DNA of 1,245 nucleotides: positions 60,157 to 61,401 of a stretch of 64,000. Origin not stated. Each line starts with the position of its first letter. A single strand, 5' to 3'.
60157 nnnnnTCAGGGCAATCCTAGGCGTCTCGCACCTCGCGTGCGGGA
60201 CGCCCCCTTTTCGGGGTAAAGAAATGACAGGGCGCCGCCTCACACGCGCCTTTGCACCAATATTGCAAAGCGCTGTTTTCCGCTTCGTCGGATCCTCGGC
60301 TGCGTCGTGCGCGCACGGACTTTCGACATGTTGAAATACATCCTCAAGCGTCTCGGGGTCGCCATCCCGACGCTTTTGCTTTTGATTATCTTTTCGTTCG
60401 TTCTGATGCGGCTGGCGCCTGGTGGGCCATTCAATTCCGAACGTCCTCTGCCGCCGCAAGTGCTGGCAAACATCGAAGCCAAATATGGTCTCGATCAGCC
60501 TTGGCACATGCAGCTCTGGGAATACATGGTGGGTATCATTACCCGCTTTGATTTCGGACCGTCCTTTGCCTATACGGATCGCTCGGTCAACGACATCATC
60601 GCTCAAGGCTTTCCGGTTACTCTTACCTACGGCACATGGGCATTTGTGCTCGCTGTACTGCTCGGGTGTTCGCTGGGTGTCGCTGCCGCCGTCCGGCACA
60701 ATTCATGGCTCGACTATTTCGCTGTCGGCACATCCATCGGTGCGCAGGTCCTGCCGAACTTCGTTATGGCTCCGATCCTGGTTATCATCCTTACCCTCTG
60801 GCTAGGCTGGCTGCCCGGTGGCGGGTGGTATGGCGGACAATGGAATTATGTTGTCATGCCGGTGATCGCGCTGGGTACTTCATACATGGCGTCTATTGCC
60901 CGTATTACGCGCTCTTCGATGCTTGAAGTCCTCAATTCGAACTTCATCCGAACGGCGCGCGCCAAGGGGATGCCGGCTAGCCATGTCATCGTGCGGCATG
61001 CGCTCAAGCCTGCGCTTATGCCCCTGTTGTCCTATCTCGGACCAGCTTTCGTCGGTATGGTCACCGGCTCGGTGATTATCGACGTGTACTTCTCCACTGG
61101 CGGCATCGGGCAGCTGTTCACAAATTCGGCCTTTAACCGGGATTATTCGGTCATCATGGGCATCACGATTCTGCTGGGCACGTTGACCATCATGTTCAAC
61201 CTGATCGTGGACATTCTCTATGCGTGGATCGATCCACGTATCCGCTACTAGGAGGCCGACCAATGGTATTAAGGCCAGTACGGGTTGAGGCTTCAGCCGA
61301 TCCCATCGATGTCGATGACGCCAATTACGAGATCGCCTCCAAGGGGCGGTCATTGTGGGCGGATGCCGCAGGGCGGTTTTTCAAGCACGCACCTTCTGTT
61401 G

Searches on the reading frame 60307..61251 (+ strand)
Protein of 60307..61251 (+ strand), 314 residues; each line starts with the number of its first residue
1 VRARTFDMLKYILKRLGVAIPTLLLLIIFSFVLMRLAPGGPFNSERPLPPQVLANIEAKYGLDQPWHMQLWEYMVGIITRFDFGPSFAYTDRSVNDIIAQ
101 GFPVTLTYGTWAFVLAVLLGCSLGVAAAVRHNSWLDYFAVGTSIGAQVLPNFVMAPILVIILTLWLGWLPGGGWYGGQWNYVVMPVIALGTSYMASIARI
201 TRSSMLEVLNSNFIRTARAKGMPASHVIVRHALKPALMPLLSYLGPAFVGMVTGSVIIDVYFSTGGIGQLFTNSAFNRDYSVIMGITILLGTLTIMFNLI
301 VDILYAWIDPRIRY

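Call 59: search_protein_families(library=pfam, proteins=[window:60307-61251:+], max_evalue=0.00001)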
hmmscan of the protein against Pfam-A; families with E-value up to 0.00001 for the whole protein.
window:60307-61251:+ (314 aa): 2 families
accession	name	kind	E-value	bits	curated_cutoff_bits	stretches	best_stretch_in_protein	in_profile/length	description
PF00528.27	BPD_transp_1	-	9.9e-37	126.9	26.4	1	122-313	3-183/184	Binding-protein-dependent transport system inner membrane component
PF19300.4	BPD_transp_1_N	-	1.2e-10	42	23.8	1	8-107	1-112/114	Binding-prot-dependent transport system membrane comp, N-term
